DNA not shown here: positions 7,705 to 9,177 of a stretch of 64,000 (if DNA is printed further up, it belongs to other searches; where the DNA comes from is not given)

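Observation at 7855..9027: STAS domain fused to an aminoglycoside/choline-kinase-fold phosphotransferase; its STAS motif is identical to the free-standing STAS but differently encoded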

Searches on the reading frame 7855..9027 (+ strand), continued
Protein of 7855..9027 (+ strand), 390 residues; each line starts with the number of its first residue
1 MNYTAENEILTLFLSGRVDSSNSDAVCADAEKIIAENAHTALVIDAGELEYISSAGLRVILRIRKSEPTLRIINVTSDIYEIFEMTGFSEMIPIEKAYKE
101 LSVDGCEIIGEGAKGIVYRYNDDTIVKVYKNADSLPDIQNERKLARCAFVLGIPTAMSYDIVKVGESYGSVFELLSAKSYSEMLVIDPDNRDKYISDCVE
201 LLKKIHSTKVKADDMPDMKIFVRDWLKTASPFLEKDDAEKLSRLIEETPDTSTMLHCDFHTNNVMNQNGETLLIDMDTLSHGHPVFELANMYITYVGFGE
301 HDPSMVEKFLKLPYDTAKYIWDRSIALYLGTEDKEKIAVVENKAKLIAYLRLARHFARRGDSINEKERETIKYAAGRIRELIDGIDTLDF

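Call 59: find_homologous_proteins(query=P0131, max_evalue=1e-10)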
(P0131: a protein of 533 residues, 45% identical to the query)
Query P0131 (533 aa): 6878 proteins with E <= 1e-10 among 8000 candidates; the best 120 are listed.
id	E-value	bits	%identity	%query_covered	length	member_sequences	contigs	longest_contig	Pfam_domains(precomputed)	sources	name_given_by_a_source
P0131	0.0e+0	1195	100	100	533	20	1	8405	PF01740.27,PF13581.13,PF01636.30,PF13466.13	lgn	-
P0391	0.0e+0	1063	87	100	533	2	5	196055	PF01740.27,PF13581.13,PF01636.30,PF13466.13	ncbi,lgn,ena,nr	ncbi:MAG: ATP-binding protein [Clostridia bacterium]|nr:ATP-binding protein [Clostridia bacterium]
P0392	4.3e-237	806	66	99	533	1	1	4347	PF01740.27,PF13581.13,PF01636.30,PF13466.13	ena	-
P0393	3.1e-235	800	66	100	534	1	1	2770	PF01740.27,PF13581.13,PF01636.30,PF13466.13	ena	-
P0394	3.0e-232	790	65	100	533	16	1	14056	PF01740.27,PF13581.13,PF01636.30,PF13466.13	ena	-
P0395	1.4e-231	788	65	100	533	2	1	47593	PF01740.27,PF13581.13,PF01636.30,PF13466.13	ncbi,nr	ncbi:MAG: anti-sigma factor antagonist [Eubacteriales bacterium]|nr:anti-sigma factor antagonist [Eu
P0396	2.0e-231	787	66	100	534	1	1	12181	PF01740.27,PF13581.13,PF01636.30,PF13466.13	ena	-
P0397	4.4e-231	786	64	100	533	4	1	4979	PF01740.27,PF13581.13,PF01636.30,PF13466.13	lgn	-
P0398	1.0e-229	781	64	100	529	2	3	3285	PF01740.27,PF13581.13,PF01636.30,PF13466.13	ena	-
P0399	1.8e-229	781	65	100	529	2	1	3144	PF01740.27,PF13581.13,PF01636.30,PF13466.13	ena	-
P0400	2.4e-228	777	64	100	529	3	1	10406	PF01740.27,PF13581.13,PF01636.30,PF13466.13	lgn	-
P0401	2.7e-228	777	66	100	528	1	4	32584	PF01740.27,PF13581.13,PF01636.30,PF13466.13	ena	-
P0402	3.4e-228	776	66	100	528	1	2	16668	PF01740.27,PF13581.13,PF01636.30,PF13466.13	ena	-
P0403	6.0e-228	776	64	100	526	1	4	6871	PF01740.27,PF13581.13,PF01636.30,PF13466.13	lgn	-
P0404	4.6e-227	773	65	100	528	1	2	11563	PF01740.27,PF13581.13,PF01636.30,PF13466.13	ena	-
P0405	4.6e-227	773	64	100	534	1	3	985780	PF01740.27,PF13581.13,PF01636.30,PF13466.13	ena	-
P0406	5.5e-227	772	65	100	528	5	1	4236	PF01740.27,PF13581.13,PF01636.30,PF13466.13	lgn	-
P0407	5.6e-227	772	64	100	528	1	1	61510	PF01740.27,PF13581.13,PF01636.30,PF13466.13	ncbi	-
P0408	1.7e-226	771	65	99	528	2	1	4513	PF01740.27,PF13581.13,PF01636.30,PF13466.13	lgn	-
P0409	1.7e-226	771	65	100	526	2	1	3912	PF01740.27,PF13581.13,PF01636.30,PF13466.13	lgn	-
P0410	2.3e-226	770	64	99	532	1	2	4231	PF01740.27,PF13581.13,PF01636.30,PF13466.13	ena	-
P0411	3.3e-226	770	64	100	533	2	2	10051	PF01740.27,PF13581.13,PF01636.30,PF13466.13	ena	-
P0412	3.5e-226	770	64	98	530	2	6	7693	PF01740.27,PF13581.13,PF01636.30,PF13466.13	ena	-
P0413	4.5e-226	769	63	100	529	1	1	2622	PF01740.27,PF13581.13,PF01636.30,PF13466.13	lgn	-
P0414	8.8e-226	768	64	100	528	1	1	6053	PF01740.27,PF13581.13,PF01636.30,PF13466.13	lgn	-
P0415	1.1e-225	768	64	100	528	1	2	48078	PF01740.27,PF13581.13,PF01636.30,PF13466.13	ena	-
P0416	1.8e-225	767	62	99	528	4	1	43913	PF01740.27,PF13581.13,PF01636.30,PF13466.13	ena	-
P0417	3.0e-225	767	65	99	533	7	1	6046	PF01740.27,PF13581.13,PF01636.30,PF13466.13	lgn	-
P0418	4.5e-224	763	64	98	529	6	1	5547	PF01740.27,PF13581.13,PF01636.30,PF13466.13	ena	-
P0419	6.6e-224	762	65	100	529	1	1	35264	PF01740.27,PF13581.13,PF01636.30,PF13466.13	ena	-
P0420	9.1e-224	762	65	98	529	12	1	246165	PF01740.27,PF13581.13,PF01636.30,PF13466.13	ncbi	-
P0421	9.7e-224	762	63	99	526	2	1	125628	PF01740.27,PF13581.13,PF01636.30,PF13466.13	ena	-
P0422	1.2e-223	761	64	100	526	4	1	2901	PF01740.27,PF13581.13,PF01636.30,PF13466.13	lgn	-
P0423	1.3e-223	761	63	100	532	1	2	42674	PF01740.27,PF13581.13,PF01636.30,PF13466.13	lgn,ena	-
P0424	2.0e-223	761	65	98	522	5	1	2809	PF01740.27,PF13581.13,PF01636.30,PF13466.13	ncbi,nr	ncbi:MAG: ATP-binding protein [Clostridia bacterium]|nr:ATP-binding protein [Clostridia bacterium]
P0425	4.7e-223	759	64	100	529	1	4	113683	PF01740.27,PF13581.13,PF01636.30,PF13466.13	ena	-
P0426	5.0e-223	759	63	100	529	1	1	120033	PF01740.27,PF13581.13,PF01636.30,PF13466.13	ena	-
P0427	6.8e-223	759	62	99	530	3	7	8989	PF01740.27,PF13581.13,PF01636.30,PF13466.13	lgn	-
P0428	1.4e-222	758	64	98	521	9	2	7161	PF01740.27,PF13581.13,PF01636.30,PF13466.13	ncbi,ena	-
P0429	1.4e-222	758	64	100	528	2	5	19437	PF01740.27,PF13581.13,PF01636.30,PF13466.13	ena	-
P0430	1.8e-222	758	63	100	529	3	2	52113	PF01740.27,PF13581.13,PF01636.30,PF13466.13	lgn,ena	-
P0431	3.5e-222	757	62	100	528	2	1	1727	PF01740.27,PF13581.13,PF01636.30,PF13466.13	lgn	-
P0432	6.9e-222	756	64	99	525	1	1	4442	PF01740.27,PF13581.13,PF01636.30,PF13466.13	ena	-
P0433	8.1e-222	755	64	99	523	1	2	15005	PF01740.27,PF13581.13,PF01636.30,PF13466.13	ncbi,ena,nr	ncbi:MAG: ATP-binding protein [Clostridia bacterium]|nr:ATP-binding protein [Clostridia bacterium]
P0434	1.7e-221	754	62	100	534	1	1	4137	PF01740.27,PF13581.13,PF01636.30,PF13466.13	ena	-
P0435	2.9e-221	754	62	99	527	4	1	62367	PF01740.27,PF13581.13,PF01636.30,PF13466.13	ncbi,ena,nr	ncbi:MAG: anti-sigma factor antagonist [Clostridia bacterium]|nr:anti-sigma factor antagonist [Clost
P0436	3.4e-221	753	63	100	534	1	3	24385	PF01740.27,PF13581.13,PF01636.30,PF13466.13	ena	-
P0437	3.5e-221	753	64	100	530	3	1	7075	PF01740.27,PF13581.13,PF01636.30,PF13466.13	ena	-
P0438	5.0e-221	753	62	100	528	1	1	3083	PF01740.27,PF13581.13,PF01636.30,PF13466.13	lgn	-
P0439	6.1e-221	753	63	100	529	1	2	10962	PF01740.27,PF13581.13,PF01636.30,PF13466.13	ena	-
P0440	6.9e-221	752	63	100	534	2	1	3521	PF01740.27,PF13581.13,PF01636.30,PF13466.13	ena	-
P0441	8.1e-221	752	65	99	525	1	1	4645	PF01740.27,PF13581.13,PF01636.30,PF13466.13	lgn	-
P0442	1.4e-220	751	63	100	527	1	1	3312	PF01740.27,PF13581.13,PF01636.30,PF13466.13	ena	-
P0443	1.7e-220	751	62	100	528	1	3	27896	PF01740.27,PF13581.13,PF01636.30,PF13466.13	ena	-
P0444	1.9e-220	751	62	99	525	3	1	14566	PF01740.27,PF13581.13,PF01636.30,PF13466.13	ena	-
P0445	2.4e-220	751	64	99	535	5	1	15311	PF01740.27,PF13581.13,PF01636.30,PF13466.13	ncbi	-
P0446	2.5e-220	751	62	100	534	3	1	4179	PF01740.27,PF13581.13,PF01636.30,PF13466.13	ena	-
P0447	3.2e-220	750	62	100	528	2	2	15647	PF01740.27,PF13581.13,PF01636.30,PF13466.13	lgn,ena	-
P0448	3.6e-220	750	61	100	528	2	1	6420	PF01740.27,PF13581.13,PF01636.30,PF13466.13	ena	-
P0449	8.8e-220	749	64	100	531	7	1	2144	PF01740.27,PF13581.13,PF01636.30,PF13466.13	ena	-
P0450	9.8e-220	749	62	99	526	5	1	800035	PF01740.27,PF13581.13,PF01636.30,PF13466.13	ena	-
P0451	1.5e-219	748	63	100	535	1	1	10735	PF01740.27,PF13581.13,PF01636.30,PF13466.13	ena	-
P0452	1.7e-219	748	63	100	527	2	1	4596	PF01740.27,PF13581.13,PF01636.30,PF13466.13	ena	-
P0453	1.8e-219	748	61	100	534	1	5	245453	PF01740.27,PF13581.13,PF01636.30,PF13466.13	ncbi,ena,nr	ncbi:MAG: anti-sigma factor antagonist [Oscillospiraceae bacterium]|nr:anti-sigma factor antagonist 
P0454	1.9e-219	748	63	100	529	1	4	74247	PF01740.27,PF13581.13,PF01636.30,PF13466.13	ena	-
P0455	2.0e-219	748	63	100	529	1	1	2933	PF01740.27,PF13581.13,PF01636.30,PF13466.13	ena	-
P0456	2.0e-219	747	62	100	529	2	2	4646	PF01740.27,PF13581.13,PF01636.30,PF13466.13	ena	-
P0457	2.1e-219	747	63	100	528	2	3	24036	PF01740.27,PF13581.13,PF01636.30,PF13466.13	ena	-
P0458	2.4e-219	747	62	99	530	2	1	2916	PF01740.27,PF13581.13,PF01636.30,PF13466.13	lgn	-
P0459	2.8e-219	747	62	99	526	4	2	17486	PF01740.27,PF13581.13,PF01636.30,PF13466.13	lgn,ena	-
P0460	2.9e-219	747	64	100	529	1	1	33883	PF01740.27,PF13581.13,PF01636.30,PF13466.13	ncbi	-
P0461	4.9e-219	746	63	98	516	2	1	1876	PF01740.27,PF13581.13,PF01636.30,PF13466.13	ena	-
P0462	5.4e-219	746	63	100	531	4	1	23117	PF01740.27,PF13581.13,PF01636.30,PF13466.13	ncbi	-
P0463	7.3e-219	746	62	99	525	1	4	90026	PF01740.27,PF13581.13,PF01636.30,PF13466.13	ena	-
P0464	1.0e-218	745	62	100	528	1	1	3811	PF01740.27,PF13581.13,PF01636.30,PF13466.13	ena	-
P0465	1.1e-218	745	62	100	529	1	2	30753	PF01740.27,PF13581.13,PF01636.30,PF13466.13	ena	-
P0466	1.2e-218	745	62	100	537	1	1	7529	PF01740.27,PF13581.13,PF01636.30,PF13466.13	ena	-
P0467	1.4e-218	745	61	98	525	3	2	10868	PF01740.27,PF13581.13,PF01636.30,PF13466.13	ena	-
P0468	2.7e-218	744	64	100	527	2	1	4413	PF01740.27,PF13581.13,PF01636.30,PF13466.13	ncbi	-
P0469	2.9e-218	744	64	98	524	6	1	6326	PF01740.27,PF13581.13,PF01636.30,PF13466.13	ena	-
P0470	4.0e-218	743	61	100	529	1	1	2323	PF01740.27,PF13581.13,PF01636.30,PF13466.13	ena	-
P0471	4.3e-218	743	61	100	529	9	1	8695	PF01740.27,PF13581.13,PF01636.30,PF13466.13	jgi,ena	jgi:uncharacterized protein (TIGR02172 family)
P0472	5.7e-218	743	62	100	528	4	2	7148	PF01740.27,PF13581.13,PF01636.30,PF13466.13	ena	-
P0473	5.9e-218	743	62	100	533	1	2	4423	PF01740.27,PF13581.13,PF01636.30,PF13466.13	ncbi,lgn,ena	-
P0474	7.5e-218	742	61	100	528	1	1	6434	PF01740.27,PF13581.13,PF01636.30,PF13466.13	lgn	-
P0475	9.1e-218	742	61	100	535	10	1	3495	PF01740.27,PF13581.13,PF01636.30,PF13466.13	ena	-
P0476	1.1e-217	742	62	99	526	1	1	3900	PF01740.27,PF13581.13,PF01636.30,PF13466.13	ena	-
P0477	1.4e-217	741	63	98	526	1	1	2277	PF01740.27,PF13581.13,PF01636.30,PF13466.13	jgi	-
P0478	1.5e-217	741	62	100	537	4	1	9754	PF01740.27,PF13581.13,PF01636.30,PF13466.13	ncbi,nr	ncbi:MAG: ATP-binding protein [Clostridia bacterium]|nr:ATP-binding protein [Clostridia bacterium]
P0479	3.5e-217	740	61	100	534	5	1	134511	PF01740.27,PF13581.13,PF01636.30,PF13466.13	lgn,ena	-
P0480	3.9e-217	740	63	98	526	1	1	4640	PF01740.27,PF13581.13,PF01636.30,PF13466.13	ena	-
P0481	5.3e-217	740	62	100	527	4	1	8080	PF01740.27,PF13581.13,PF01636.30,PF13466.13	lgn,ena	-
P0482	5.5e-217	739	63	98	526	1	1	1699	PF01740.27,PF13581.13,PF01636.30,PF13466.13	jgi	-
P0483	6.6e-217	739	62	99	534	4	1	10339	PF01740.27,PF13581.13,PF01636.30,PF13466.13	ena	-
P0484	7.9e-217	739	61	100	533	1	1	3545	PF01740.27,PF13581.13,PF01636.30,PF13466.13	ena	-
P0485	1.4e-216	738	62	99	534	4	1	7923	PF01740.27,PF13581.13,PF01636.30,PF13466.13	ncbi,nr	ncbi:MAG: anti-sigma factor antagonist [Firmicutes bacterium]|nr:anti-sigma factor antagonist [Bacil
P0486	1.4e-216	738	62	99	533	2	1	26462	PF01740.27,PF13581.13,PF01636.30,PF13466.13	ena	-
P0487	3.5e-216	737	62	99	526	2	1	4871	PF01740.27,PF13581.13,PF01636.30,PF13466.13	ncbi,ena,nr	ncbi:MAG: ATP-binding protein [Clostridia bacterium]|nr:ATP-binding protein [Clostridia bacterium]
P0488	4.0e-216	737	61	100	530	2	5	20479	PF01740.27,PF13581.13,PF01636.30,PF13466.13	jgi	-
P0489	7.3e-216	736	62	98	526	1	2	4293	PF01740.27,PF13581.13,PF01636.30,PF13466.13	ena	-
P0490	8.4e-216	736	63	98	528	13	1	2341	PF01740.27,PF13581.13,PF01636.30,PF13466.13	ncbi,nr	ncbi:MAG: ATP-binding protein [Clostridia bacterium]|nr:ATP-binding protein [Clostridia bacterium]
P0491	9.3e-216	735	61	100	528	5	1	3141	PF01740.27,PF13581.13,PF01636.30,PF13466.13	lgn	-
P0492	1.4e-215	735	62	100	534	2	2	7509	PF01740.27,PF13581.13,PF01636.30,PF13466.13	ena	-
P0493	1.8e-215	734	62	99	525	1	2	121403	PF01740.27,PF13581.13,PF01636.30,PF13466.13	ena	-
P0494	2.6e-215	734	64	98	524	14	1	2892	PF01740.27,PF13581.13,PF01636.30,PF13466.13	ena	-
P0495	3.0e-215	734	60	99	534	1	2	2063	PF01740.27,PF13581.13,PF01636.30,PF13466.13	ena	-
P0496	3.3e-215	734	62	99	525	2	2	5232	PF01740.27,PF13581.13,PF01636.30,PF13466.13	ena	-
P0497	4.8e-215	733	62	98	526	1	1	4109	PF01740.27,PF13581.13,PF01636.30,PF13466.13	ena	-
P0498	5.1e-215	733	63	98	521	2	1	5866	PF01740.27,PF13581.13,PF01636.30,PF13466.13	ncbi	-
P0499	1.3e-214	732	62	99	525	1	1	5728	PF01740.27,PF13581.13,PF01636.30,PF13466.13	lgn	-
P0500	1.4e-214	732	63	98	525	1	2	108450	PF01740.27,PF13581.13,PF01636.30,PF13466.13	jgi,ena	-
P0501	1.8e-214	731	61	100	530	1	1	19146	PF01740.27,PF13581.13,PF01636.30,PF13466.13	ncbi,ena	-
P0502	2.2e-214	731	60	99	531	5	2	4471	PF01740.27,PF13581.13,PF01636.30,PF13466.13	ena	-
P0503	2.4e-214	731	62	98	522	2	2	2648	PF01740.27,PF13581.13,PF01636.30,PF13466.13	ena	-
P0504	2.4e-214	731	61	100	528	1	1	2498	PF01740.27,PF13581.13,PF01636.30,PF13466.13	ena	-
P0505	2.8e-214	731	62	98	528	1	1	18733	PF01740.27,PF13581.13,PF01636.30,PF13466.13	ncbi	-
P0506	3.7e-214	730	63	98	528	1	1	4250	PF01740.27,PF13581.13,PF01636.30,PF13466.13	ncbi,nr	ncbi:MAG: ATP-binding protein [Clostridia bacterium]|nr:ATP-binding protein [Clostridia bacterium]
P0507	4.9e-214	730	63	98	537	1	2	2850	PF01740.27,PF13581.13,PF01636.30,PF13466.13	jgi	-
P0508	6.0e-214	729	61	98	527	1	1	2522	PF01740.27,PF13581.13,PF01636.30,PF13466.13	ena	-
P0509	6.7e-214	729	59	99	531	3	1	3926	PF01740.27,PF13581.13,PF01636.30,PF13466.13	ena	-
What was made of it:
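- The latter forms at least 120 clusters at 90% identity, some on contigs up to 986 kb (call 59).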

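Call 62: find_encoding_contigs(protein=P0391, flank=7000, max_places=2)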
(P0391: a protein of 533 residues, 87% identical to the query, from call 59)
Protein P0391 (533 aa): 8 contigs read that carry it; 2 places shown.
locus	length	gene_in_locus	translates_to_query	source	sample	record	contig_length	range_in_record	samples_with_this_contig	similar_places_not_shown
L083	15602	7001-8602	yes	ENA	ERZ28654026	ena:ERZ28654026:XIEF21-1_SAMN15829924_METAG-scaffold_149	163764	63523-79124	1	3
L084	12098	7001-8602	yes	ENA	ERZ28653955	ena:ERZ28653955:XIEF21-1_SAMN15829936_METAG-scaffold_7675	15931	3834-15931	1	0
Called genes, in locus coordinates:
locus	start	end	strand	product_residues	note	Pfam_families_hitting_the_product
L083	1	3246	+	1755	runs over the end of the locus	PF13205:Big_5, PF07703:A2M_BRD (faint), PF01835:MG2 (faint), PF00207:A2M (weak), PF17973:bMG10 (weak)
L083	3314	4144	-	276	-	PF12710:HAD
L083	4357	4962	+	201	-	-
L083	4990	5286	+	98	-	PF01740:STAS, PF13466:STAS_2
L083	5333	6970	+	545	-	PF07228:SpoIIE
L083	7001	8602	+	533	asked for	PF01740:STAS, PF13466:STAS_2 (weak), PF01636:APH, PF13581:HATPase_c_2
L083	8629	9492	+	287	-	PF02811:PHP (weak)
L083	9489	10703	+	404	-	PF02698:DUF218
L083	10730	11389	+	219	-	PF01427:Peptidase_M15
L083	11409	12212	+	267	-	PF00561:Abhydrolase_1, PF12697:Abhydrolase_6, PF12146:Hydrolase_4 (weak)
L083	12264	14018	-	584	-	PF01554:MatE, PF13581:HATPase_c_2 (weak)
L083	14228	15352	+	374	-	PF13350:Y_phosphatase3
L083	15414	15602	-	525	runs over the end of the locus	PF00404:Dockerin_1 (weak)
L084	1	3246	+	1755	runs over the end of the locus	PF13205:Big_5, PF07703:A2M_BRD (faint), PF01835:MG2 (faint), PF00207:A2M (weak), PF17973:bMG10 (weak)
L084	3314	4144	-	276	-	PF12710:HAD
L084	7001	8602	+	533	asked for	PF01740:STAS, PF13466:STAS_2 (weak), PF01636:APH, PF13581:HATPase_c_2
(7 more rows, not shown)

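Call 63: find_encoding_contigs(protein=P0405, flank=7000, max_places=1)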
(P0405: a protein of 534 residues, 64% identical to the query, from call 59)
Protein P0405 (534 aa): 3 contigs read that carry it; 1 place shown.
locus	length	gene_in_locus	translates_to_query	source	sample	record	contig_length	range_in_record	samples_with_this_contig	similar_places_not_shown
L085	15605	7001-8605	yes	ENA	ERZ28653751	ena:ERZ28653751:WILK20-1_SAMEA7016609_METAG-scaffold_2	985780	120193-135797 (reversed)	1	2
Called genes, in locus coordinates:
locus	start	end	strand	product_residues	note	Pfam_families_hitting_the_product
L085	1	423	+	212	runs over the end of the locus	PF00132:Hexapep, PF14602:Hexapep_2 (weak)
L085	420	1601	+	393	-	PF01120:Alpha_L_fucos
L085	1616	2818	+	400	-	PF00149:Metallophos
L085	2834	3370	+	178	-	PF00929:RNase_T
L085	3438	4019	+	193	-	-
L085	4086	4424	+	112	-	-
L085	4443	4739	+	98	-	PF03992:ABM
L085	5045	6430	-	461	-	-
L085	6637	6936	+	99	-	PF01740:STAS, PF13466:STAS_2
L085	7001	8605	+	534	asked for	PF01740:STAS, PF13466:STAS_2, PF01636:APH, PF13581:HATPase_c_2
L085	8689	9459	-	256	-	PF13483:Lactamase_B_3, PF12706:Lactamase_B_2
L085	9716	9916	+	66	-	PF20037:DUF6440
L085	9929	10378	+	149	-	PF00583:Acetyltransf_1, PF13527:Acetyltransf_9 (faint), PF13673:Acetyltransf_10, PF13508:Acetyltransf_7, PF08445:FR47 (weak)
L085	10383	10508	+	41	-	-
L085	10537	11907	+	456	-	-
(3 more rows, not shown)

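Call 64: find_encoding_contigs(protein=P0453, flank=7000, max_places=1)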
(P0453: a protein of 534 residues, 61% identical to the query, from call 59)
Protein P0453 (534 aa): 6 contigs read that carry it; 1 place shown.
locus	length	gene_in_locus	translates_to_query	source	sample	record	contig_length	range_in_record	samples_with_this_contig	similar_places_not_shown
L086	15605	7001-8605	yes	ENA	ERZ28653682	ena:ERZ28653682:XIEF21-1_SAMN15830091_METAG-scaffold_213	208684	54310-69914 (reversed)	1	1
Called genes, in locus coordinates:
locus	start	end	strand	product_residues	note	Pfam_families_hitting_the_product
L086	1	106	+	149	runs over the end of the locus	PF05848:CtsR, PF17727:CtsR_C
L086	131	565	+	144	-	PF02151:UVR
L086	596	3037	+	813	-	PF02861:Clp_N, PF05621:TniB (weak), PF13191:AAA_16 (weak), PF00004:AAA, PF17871:AAA_lid_9, PF07724:AAA_2, PF07728:AAA_5, PF10431:ClpB_D2-small, +11 more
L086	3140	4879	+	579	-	-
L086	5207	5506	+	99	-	PF01740:STAS, PF13466:STAS_2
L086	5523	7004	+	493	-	PF07228:SpoIIE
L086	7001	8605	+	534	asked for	PF01740:STAS, PF13466:STAS_2, PF01636:APH, PF13581:HATPase_c_2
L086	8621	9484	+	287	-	PF02811:PHP (weak)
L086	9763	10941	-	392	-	PF00464:SHMT, PF00155:Aminotran_1_2, PF01212:Beta_elim_lyase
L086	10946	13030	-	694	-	PF06480:FtsH_ext, PF00004:AAA, PF17862:AAA_lid_3, PF01434:Peptidase_M41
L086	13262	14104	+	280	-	PF04055:Radical_SAM, PF13186:SPASM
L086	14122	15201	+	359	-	PF00730:HhH-GPD, PF00633:HHH, PF14815:NUDIX_4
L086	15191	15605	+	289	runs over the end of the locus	PF04055:Radical_SAM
